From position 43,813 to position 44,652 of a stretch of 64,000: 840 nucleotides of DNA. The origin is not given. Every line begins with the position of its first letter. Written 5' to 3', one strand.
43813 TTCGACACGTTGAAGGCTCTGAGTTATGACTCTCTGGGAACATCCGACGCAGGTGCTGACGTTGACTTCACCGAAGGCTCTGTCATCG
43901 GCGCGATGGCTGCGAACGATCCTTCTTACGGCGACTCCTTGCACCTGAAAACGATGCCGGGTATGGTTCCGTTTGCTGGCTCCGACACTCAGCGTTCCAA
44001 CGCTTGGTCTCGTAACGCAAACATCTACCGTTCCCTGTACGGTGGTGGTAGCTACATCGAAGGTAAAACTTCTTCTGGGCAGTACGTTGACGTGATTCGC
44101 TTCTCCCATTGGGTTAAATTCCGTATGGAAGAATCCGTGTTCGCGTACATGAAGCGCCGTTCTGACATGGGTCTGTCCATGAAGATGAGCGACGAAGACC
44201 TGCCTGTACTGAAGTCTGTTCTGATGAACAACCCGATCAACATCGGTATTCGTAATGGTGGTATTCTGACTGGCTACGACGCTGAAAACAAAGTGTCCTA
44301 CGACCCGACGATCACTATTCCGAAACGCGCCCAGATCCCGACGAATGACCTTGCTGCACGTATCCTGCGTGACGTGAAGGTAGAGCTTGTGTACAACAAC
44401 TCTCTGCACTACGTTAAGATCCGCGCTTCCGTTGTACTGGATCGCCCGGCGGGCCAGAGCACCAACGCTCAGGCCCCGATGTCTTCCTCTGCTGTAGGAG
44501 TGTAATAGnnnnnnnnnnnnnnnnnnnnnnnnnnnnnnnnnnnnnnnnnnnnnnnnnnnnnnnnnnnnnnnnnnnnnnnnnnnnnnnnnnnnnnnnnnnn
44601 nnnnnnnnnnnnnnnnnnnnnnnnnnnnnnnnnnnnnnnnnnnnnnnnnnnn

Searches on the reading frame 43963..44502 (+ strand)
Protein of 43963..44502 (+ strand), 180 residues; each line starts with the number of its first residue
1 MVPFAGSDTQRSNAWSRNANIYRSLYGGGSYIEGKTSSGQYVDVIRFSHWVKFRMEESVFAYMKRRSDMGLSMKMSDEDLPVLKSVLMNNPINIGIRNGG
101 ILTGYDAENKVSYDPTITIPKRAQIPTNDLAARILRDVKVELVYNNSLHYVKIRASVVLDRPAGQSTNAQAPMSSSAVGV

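Call 68: search_protein_families(library=phrogs, proteins=[window:43963-44502:+], max_evalue=0.001)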
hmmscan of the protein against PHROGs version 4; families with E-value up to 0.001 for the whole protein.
window:43963-44502:+ (180 aa): 2 families
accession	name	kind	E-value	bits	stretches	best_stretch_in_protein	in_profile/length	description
phrog_205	-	tail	3.9e-48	165.4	1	7-180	283-455/455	tail sheath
phrog_9590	-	unknown function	9.1e-13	49.1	1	9-155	231-370/377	-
